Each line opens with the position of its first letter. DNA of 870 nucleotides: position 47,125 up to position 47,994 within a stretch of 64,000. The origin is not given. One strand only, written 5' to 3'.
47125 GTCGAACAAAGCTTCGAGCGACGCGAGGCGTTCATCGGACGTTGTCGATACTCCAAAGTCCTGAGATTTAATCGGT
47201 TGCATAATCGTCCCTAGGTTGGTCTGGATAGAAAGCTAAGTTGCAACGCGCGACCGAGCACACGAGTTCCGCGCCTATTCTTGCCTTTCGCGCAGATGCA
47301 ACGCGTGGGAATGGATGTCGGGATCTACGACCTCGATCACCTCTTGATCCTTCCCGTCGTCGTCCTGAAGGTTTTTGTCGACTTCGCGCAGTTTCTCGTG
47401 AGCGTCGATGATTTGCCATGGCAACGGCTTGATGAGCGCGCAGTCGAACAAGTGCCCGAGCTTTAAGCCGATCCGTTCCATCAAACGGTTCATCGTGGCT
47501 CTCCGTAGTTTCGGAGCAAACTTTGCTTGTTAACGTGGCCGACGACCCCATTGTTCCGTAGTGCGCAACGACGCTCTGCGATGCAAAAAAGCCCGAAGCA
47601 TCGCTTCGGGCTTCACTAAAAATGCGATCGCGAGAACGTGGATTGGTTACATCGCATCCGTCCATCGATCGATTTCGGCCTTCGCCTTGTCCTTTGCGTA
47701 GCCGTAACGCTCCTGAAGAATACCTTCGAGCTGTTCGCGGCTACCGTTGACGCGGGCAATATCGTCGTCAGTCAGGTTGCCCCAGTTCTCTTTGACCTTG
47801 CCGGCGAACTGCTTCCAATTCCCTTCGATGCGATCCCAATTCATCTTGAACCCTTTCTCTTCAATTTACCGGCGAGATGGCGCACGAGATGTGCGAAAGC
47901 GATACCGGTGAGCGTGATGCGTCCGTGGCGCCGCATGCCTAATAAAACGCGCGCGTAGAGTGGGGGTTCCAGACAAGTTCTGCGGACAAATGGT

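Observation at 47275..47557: Second, stand-alone NepR-like gene under its own EcfG promoter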

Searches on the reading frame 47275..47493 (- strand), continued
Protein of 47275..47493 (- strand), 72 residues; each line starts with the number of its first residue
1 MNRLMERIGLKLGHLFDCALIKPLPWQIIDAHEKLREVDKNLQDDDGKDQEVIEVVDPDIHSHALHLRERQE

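Call 77: search_protein_families(library=pfam, proteins=[P0024, P0025, P0022, P0008, P0015, P0021, L022:6001-6207:+, L020:2041-2226:+], max_evalue=10)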
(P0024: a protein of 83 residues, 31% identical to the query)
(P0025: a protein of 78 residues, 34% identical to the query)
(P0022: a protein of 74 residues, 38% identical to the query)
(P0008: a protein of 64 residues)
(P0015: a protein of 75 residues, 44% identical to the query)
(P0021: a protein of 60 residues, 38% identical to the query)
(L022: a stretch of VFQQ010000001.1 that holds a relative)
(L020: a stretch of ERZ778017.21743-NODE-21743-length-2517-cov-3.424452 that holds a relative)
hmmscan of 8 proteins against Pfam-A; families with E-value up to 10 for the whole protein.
P0024 (83 aa): 0 families

P0025 (78 aa): 0 families

P0022 (74 aa): 0 families

P0008 (64 aa): 0 families

P0015 (75 aa): 0 families

P0021 (60 aa): 0 families

L022:6001-6207:+ (68 aa): 1 family
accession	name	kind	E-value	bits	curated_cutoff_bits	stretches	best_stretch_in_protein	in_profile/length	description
PF18557.6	NepR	-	0.0033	17.5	25.7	1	7-38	3-34/35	Anti-sigma factor NepR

L020:2041-2226:+ (61 aa): 0 families

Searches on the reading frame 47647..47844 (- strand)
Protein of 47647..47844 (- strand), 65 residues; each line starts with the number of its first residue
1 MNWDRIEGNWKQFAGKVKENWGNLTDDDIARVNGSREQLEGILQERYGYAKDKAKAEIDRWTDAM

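Call 4: search_protein_families(library=pfam, proteins=[window:47647-47844:-], max_evalue=10)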
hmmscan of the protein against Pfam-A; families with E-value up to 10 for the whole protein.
window:47647-47844:- (65 aa): 1 family
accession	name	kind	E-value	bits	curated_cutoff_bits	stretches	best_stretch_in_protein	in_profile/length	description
PF05532.17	CsbD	-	1.5e-21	76.5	40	1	4-55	1-52/53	CsbD-like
